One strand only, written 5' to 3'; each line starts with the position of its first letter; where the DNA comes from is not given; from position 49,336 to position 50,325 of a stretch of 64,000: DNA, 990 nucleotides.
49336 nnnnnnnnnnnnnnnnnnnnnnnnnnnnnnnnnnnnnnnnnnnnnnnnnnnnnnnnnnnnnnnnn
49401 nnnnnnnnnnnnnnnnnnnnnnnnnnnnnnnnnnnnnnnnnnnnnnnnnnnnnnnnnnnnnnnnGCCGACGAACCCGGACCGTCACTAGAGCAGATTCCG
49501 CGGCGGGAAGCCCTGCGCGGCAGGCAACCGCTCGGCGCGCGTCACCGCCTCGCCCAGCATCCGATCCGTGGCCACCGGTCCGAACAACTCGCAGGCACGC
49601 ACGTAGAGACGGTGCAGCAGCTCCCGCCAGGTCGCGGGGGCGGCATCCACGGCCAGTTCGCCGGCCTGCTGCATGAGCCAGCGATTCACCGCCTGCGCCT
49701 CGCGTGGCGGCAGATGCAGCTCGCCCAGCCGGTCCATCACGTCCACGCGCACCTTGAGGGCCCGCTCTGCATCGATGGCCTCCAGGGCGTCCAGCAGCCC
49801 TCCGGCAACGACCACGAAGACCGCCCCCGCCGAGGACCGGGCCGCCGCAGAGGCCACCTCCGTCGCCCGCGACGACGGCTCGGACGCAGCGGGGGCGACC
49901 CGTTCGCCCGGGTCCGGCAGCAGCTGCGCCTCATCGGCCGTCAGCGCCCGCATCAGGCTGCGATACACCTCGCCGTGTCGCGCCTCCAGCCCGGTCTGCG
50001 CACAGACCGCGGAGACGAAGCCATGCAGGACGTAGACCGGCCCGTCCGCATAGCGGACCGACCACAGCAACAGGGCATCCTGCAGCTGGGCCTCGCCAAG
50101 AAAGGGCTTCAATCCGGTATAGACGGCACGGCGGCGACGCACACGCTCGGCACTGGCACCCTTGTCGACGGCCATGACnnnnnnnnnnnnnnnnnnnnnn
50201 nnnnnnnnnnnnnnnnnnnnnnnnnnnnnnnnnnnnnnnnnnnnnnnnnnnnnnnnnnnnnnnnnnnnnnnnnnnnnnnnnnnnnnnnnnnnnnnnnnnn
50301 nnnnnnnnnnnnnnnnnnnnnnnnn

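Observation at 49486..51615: amtB with a sigma54/NtrC-type promoter but no glnK; instead it is translationally coupled to an unknown 229-aa protein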

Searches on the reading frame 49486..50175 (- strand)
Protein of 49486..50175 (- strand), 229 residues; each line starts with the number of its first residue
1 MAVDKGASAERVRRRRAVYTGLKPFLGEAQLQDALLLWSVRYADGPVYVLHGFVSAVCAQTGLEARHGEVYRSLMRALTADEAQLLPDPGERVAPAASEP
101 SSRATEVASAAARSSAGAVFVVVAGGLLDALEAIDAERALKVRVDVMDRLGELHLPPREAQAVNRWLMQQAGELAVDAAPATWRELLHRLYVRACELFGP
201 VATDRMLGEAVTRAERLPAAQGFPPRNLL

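Call 3: search_protein_families(library=pfam, proteins=[window:49486-50175:-], max_evalue=1)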
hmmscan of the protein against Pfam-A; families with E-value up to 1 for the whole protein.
window:49486-50175:- (229 aa): 2 families
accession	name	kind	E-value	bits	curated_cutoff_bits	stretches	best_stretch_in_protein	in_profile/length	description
PF19206.5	DUF5878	-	0.073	13.3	27.1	1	136-207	16-80/148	Family of unknown function (DUF5878)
PF20382.3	DUF6677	-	0.18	12.8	24.3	1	108-139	80-110/116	Family of unknown function (DUF6677)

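Call 4: search_protein_families(library=ncbifam, proteins=[window:49486-50175:-], max_evalue=1)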
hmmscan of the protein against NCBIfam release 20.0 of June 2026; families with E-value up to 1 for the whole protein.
window:49486-50175:- (229 aa): 0 families

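Call 5: find_homologous_proteins(query=window:49486-50175:-, max_evalue=0.001)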
Query window:49486-50175:- (229 aa): 9 proteins with E <= 0.001 among 7547 candidates.
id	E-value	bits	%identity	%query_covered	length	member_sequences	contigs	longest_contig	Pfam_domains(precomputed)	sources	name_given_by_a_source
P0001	3.4e-141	486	100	100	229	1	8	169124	-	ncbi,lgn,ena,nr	ncbi:MAG: hypothetical protein HUJ28_03800 [Chromatiales bacterium]|nr:hypothetical protein [Chromat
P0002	1.3e-126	438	92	100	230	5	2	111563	-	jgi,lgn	-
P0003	1.5e-118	412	83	100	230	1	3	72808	-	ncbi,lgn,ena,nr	ncbi:MAG: hypothetical protein LPK58_00535 [Gammaproteobacteria bacterium]|nr:hypothetical protein [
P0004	6.5e-113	394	82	100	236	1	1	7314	-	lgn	-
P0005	4.9e-74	267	58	97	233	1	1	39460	-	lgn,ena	-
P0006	1.5e-71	258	58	99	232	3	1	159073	-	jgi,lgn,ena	-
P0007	4.9e-71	257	57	99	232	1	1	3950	-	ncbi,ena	-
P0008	9.3e-71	256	57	93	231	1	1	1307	-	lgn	-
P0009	8.3e-63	230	55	96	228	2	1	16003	-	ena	-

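Call 7: find_encoding_contigs(protein=P0006, flank=8000, max_places=4)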
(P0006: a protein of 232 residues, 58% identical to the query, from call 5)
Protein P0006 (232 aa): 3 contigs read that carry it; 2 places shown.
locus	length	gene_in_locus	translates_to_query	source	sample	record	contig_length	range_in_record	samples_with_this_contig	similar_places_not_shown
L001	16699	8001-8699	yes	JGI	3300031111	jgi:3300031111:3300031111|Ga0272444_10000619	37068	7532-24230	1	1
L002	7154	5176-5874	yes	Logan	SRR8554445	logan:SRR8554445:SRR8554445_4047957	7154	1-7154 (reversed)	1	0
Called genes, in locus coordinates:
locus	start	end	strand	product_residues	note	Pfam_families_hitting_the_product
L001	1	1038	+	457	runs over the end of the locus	PF00070:Pyr_redox (faint), PF01488:Shikimate_DH (faint), PF02254:TrkA_N, PF02558:ApbA (faint), PF02737:3HCDH_N (faint), PF02080:TrkA_C, PF02254:TrkA_N, PF02080:TrkA_C, +4 more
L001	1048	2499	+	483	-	PF02386:TrkH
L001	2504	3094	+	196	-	PF03848:TehB (weak), PF13489:Methyltransf_23, PF08241:Methyltransf_11 (weak), PF08242:Methyltransf_12 (weak), PF13649:Methyltransf_25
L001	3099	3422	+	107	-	PF12895:ANAPC3 (weak), PF13431:TPR_17 (faint), PF13424:TPR_12 (faint), PF00515:TPR_1 (faint), PF07719:TPR_2 (faint), PF13428:TPR_14 (weak), PF13432:TPR_16, PF14559:TPR_19, +3 more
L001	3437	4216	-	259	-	PF01171:ATP_bind_3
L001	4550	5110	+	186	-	-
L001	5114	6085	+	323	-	PF00561:Abhydrolase_1, PF12146:Hydrolase_4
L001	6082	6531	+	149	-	PF02580:Tyr_Deacylase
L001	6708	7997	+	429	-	PF00909:Ammonium_transp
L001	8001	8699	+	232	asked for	-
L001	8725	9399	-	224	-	PF00027:cNMP_binding, PF13545:HTH_Crp_2, PF00325:Crp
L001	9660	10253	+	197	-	PF00475:IGPD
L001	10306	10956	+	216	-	PF00117:GATase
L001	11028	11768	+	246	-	PF00977:His_biosynth, PF01207:Dus (faint), PF03060:NMO (faint)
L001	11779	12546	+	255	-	PF00977:His_biosynth, PF01207:Dus (weak), PF02581:TMP-TENI (faint), PF05690:ThiG (faint), PF03060:NMO (faint), PF01180:DHO_dh (faint)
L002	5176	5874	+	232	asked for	-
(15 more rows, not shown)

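Call 8: find_encoding_contigs(protein=P0005, flank=8000, max_places=4)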
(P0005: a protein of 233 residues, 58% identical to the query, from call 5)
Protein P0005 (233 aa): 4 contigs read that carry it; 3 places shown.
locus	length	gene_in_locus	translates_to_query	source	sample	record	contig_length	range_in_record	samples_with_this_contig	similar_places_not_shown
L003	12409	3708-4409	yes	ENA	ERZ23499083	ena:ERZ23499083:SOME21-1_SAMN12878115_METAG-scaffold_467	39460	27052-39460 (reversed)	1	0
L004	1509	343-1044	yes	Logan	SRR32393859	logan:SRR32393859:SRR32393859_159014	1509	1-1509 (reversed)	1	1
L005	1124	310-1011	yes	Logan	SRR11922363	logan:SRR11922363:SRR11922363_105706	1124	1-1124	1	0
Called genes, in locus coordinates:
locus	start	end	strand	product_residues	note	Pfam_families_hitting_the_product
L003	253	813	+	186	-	-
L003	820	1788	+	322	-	PF00561:Abhydrolase_1, PF12146:Hydrolase_4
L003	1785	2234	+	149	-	PF02580:Tyr_Deacylase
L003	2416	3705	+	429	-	PF00909:Ammonium_transp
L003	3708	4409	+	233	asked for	-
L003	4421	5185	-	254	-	PF00027:cNMP_binding, PF13545:HTH_Crp_2, PF00325:Crp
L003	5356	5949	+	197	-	PF00475:IGPD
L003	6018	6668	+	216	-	PF00117:GATase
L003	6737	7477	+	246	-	PF00977:His_biosynth, PF01207:Dus (faint), PF03060:NMO (faint), PF02581:TMP-TENI (faint)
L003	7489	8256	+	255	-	PF00977:His_biosynth, PF01207:Dus (weak), PF02581:TMP-TENI (faint), PF05690:ThiG (faint), PF03060:NMO (faint), PF01180:DHO_dh (faint)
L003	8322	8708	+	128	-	PF01502:PRA-CH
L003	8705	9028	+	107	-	PF01503:PRA-PH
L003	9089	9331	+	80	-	PF02416:TatA_B_E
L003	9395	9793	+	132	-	PF02416:TatA_B_E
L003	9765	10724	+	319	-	PF00902:TatC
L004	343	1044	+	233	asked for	-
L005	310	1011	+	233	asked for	-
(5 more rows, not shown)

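Call 9: find_encoding_contigs(protein=P0009, flank=8000, max_places=4)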
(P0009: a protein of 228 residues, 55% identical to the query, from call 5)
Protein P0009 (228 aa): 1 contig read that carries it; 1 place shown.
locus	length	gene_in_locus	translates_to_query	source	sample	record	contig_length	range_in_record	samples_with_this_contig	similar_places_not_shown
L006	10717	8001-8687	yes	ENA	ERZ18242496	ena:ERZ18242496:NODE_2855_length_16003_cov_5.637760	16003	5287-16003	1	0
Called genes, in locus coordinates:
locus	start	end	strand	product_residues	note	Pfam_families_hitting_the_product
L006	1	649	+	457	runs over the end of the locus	PF01210:NAD_Gly3P_dh_N (faint), PF01262:AlaDh_PNT_C (faint), PF02254:TrkA_N, PF02558:ApbA (faint), PF03435:Sacchrp_dh_NADP (faint), PF02080:TrkA_C, PF02254:TrkA_N, PF02080:TrkA_C, +3 more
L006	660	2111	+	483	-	PF02386:TrkH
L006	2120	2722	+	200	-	PF13489:Methyltransf_23, PF03848:TehB (weak), PF08241:Methyltransf_11 (weak), PF08242:Methyltransf_12, PF13649:Methyltransf_25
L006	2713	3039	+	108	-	PF13414:TPR_11 (faint), PF13431:TPR_17 (faint), PF13424:TPR_12 (faint), PF00515:TPR_1 (faint), PF07719:TPR_2 (faint), PF13428:TPR_14 (weak), PF13432:TPR_16 (weak), PF14559:TPR_19, +1 more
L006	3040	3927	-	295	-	PF03279:Lip_A_acyltrans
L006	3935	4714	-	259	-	PF01171:ATP_bind_3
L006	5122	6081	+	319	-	PF00561:Abhydrolase_1, PF12146:Hydrolase_4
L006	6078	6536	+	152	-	PF02580:Tyr_Deacylase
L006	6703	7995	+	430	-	PF00909:Ammonium_transp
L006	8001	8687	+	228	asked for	-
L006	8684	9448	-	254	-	PF00027:cNMP_binding, PF13545:HTH_Crp_2, PF00325:Crp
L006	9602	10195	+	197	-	PF00475:IGPD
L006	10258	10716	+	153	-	?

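Call 17: search_protein_families(library=phrogs, proteins=[window:49486-50175:-], max_evalue=1)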
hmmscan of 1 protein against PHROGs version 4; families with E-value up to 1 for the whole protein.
window:49486-50175:- (229 aa): 0 families

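Call 18: search_solved_structures(query=A1, max_evalue=10)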
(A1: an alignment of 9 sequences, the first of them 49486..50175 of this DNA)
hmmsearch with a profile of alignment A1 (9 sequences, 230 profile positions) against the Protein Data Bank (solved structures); distinct sequences matched with E-value up to 10: 2.
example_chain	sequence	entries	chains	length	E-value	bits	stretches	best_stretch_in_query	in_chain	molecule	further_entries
9r33_A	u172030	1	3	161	0.6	12.6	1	83-156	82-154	OmamC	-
2huf_A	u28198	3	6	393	1.2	11.6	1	42-108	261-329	Alanine glyoxylate aminotransferase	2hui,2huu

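Call 22: search_protein_representatives(alignment_id=A1)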
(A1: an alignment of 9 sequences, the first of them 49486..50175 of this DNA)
Query: 9 sequences, 230 profile positions. Proteins with E-value up to 0.001 (for the whole library): 686; up to 1e-10: 377; up to 1e-30: 35. The best 150 are listed.
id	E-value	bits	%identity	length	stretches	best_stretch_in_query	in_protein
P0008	4.5e-116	402.5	-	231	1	5-230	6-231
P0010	4.2e-55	202.9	-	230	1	4-230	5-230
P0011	7.4e-55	202.1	-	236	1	8-230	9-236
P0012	3.9e-51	190.0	-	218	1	3-230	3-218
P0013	9.6e-51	188.7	-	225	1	7-230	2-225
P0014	2.4e-50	187.4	-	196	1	32-230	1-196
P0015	7.4e-47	176.0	-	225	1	7-230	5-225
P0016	3.1e-46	173.9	-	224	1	9-230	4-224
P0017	1.7e-45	171.5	-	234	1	1-230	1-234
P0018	1.6e-43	165.0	-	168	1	6-112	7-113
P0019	1.1e-42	162.3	-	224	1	14-229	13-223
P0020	1.5e-42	161.9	-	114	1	119-230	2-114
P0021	8.8e-41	156.1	-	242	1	10-230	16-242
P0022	2.5e-40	154.6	-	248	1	6-230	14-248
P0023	6.7e-40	153.2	-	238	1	4-230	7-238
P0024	8.1e-40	152.9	-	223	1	5-230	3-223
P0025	1.9e-38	148.5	-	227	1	7-230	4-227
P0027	1.0e-37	146.0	-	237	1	8-230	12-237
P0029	1.9e-36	141.9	-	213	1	14-230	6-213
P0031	5.2e-35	137.2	-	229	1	6-230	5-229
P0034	1.9e-33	132.1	-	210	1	11-224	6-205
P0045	2.6e-30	121.8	-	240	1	13-230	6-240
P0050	5.8e-29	117.4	-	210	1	8-217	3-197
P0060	6.1e-28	114.1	-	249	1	5-230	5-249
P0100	3.0e-22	95.4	-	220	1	9-230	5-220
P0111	4.1e-21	91.7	-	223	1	11-216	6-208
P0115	5.9e-21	91.2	-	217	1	13-229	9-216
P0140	7.5e-20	87.6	-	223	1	6-229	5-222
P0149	2.2e-19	86.1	-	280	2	102-230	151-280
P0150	2.9e-19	85.7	-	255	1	7-230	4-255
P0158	6.3e-19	84.6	-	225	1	9-230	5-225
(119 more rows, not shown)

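Call 24: predict_structure(alignment_id=A1)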
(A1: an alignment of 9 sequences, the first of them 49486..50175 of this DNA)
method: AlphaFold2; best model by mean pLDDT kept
length: 229 residues; sequences in the alignment: 9
mean_pLDDT: 80.8   pTM: 0.54
mean pLDDT of the five models: 80.8, 80.6, 79.4, 77.7, 74.9
residues with pLDDT >= 90: 70; 70-90: 120; 50-70: 18; < 50: 21
segments of 3 or more residues with pLDDT < 50: 1-4, 93-109
pLDDT, mean of each block of 10 residues (from residue 1): 59 90 92 87 65 84 88 88 86 40 37 79 94 92 87 81 84 77 91 92 90 89 84
secondary structure, 60 per line:
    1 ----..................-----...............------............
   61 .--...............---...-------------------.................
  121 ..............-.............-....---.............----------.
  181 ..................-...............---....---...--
elements in order: H5-22 H28-42 H49-61 H64-78 H104-134 H136-148 H150-153 H157-169 H180-198 H200-214 H218-221

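Call 26: search_protein_families(library=pfam, alignment_id=A2, max_evalue=0.01)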
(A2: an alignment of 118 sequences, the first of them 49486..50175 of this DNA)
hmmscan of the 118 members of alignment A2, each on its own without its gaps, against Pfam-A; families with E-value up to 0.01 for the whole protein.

A. member 1, window:49486-50175:- (229 aa): 0 families

B. families by the number of members that match (of 118 scanned): 4 families
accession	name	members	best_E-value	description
PF24571.2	HEAT_SCC3-SA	1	0.00087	Cohesin subunit SCC3/SA, HEAT-repeats domain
PF09273.16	Rubis-subs-bind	1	0.003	Rubisco LSMT substrate-binding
PF08389.18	Xpo1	1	0.0038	Exportin 1-like protein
PF16220.10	DUF4880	1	0.0074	Domain of unknown function (DUF4880)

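Call 30: predict_structure(alignment_id=A2)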
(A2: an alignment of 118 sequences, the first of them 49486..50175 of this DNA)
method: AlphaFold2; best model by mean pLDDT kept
length: 229 residues; sequences in the alignment: 118
mean_pLDDT: 90.1   pTM: 0.62
mean pLDDT of the five models: 90.1, 89.7, 89.4, 88.1, 87.6
residues with pLDDT >= 90: 178; 70-90: 25; 50-70: 20; < 50: 6
segments of 3 or more residues with pLDDT < 50: 97-101
pLDDT, mean of each block of 10 residues (from residue 1): 74 96 96 93 85 93 96 97 95 56 57 83 97 98 97 93 91 86 97 99 98 96 96
secondary structure, 60 per line:
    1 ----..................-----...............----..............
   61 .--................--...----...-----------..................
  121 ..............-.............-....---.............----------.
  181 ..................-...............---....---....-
elements in order: H5-22 H28-42 H47-61 H64-79 H103-134 H136-148 H150-153 H157-169 H180-198 H200-214 H218-221 H225-228

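Call 33: find_related_loci(query=A1, collection=metagenome_contigs, flank=4000)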
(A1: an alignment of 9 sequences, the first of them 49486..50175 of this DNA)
Query A1 (229 aa) in metagenome_contigs; peptide patterns used: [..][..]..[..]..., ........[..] (x = any residue, [..] = any of these).
179 stretches matched a pattern; 2 encode a relative of the query (tblastn E <= 1e-3); 2 distinct loci.
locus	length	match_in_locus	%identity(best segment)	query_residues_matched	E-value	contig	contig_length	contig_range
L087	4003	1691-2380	91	1-229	1e-126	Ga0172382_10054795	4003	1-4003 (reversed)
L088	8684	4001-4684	58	3-229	4e-78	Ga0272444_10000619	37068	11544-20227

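Call 34: find_homologous_proteins(query=A2, max_evalue=0.00001)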
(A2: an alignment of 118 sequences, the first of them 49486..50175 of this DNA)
Query A2 (118 sequences) (229 aa, profile of the alignment): 14 proteins with E <= 0.00001 among 8000 candidates.
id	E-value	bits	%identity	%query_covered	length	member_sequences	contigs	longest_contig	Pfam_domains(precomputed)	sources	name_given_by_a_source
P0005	4.1e-68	248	58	97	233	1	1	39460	-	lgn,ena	-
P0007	1.4e-67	246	57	99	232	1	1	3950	-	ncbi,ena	-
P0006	4.3e-67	244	58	99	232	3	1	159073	-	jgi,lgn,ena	-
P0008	3.9e-65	238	57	93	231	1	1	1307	-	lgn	-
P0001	1.1e-63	233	100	100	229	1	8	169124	-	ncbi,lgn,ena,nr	ncbi:MAG: hypothetical protein HUJ28_03800 [Chromatiales bacterium]|nr:hypothetical protein [Chromat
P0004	1.2e-63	233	82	100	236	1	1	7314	-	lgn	-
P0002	1.3e-63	233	92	100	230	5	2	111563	-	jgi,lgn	-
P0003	1.4e-62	230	83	100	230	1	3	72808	-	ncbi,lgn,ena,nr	ncbi:MAG: hypothetical protein LPK58_00535 [Gammaproteobacteria bacterium]|nr:hypothetical protein [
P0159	1.2e-54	204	31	94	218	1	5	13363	-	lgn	-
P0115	8.2e-50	188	22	95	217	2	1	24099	-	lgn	-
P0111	3.2e-47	179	25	87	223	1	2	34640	-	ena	-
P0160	8.2e-46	175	29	90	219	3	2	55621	-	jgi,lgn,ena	-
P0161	2.2e-44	170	20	94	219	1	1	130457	-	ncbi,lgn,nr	ncbi:hypothetical protein SAMN02745866_03586 [Alteromonadaceae bacterium Bs31]|nr:hypothetical prote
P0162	3.3e-42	163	25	87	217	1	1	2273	-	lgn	-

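Call 35: find_encoding_contigs(protein=P0161, flank=6000, max_places=2)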
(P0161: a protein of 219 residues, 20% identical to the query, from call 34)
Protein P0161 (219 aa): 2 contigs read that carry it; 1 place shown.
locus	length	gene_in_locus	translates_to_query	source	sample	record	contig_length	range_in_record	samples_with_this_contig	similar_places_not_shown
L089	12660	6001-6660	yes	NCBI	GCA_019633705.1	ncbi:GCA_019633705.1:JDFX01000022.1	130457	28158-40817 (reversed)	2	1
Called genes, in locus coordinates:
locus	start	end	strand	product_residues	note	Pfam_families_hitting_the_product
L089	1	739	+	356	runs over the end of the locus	PF25919:BSH_CusB (weak), PF25917:BSH_RND, PF25973:BSH_CzcB, PF25954:Beta-barrel_RND_2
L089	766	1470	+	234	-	PF00005:ABC_tran, PF13304:AAA_21 (faint)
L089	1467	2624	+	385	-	PF12704:MacB_PCD, PF02687:FtsX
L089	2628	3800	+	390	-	PF12704:MacB_PCD, PF02687:FtsX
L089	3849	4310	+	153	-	-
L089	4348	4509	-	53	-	-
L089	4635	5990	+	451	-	PF00909:Ammonium_transp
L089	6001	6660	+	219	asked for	-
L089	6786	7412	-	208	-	-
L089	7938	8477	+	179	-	PF05838:Glyco_hydro_108, PF09374:PG_binding_3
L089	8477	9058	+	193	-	PF11351:GTA_holin_3TM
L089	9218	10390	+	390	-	PF00672:HAMP (faint), PF00015:MCPsignal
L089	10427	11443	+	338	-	PF02615:Ldh_2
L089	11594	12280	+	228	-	PF05175:MTS, PF13489:Methyltransf_23, PF00891:Methyltransf_2, PF02353:CMAS (weak), PF13847:Methyltransf_31, PF08241:Methyltransf_11, PF08242:Methyltransf_12, PF13649:Methyltransf_25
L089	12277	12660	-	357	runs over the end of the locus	PF17996:CE2_N, PF00657:Lipase_GDSL (weak), PF13472:Lipase_GDSL_2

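Call 36: find_encoding_contigs(protein=P0160, flank=6000, max_places=2)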
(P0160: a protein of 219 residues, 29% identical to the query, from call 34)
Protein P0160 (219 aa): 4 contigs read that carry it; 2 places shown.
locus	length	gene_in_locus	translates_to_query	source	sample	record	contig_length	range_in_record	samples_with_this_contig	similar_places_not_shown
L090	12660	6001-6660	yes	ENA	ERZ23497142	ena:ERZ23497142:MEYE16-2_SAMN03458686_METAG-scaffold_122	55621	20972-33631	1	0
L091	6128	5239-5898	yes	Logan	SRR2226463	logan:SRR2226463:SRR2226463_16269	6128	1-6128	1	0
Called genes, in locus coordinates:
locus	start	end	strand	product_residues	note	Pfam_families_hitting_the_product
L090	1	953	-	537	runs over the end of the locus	PF02538:Hydantoinase_B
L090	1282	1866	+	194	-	PF13505:OMP_b-brl, PF01389:OmpA_membrane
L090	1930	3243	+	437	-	-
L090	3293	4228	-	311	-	PF10118:Metal_hydrol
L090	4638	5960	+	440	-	PF00909:Ammonium_transp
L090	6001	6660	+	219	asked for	-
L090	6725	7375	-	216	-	-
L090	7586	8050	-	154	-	-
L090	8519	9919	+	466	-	PF08309:LVIVD (faint)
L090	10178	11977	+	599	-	PF01161:PBP, PF14240:YHYH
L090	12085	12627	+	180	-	-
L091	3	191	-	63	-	?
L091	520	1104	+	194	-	PF13505:OMP_b-brl, PF01389:OmpA_membrane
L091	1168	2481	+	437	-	-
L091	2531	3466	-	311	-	PF10118:Metal_hydrol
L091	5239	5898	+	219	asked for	-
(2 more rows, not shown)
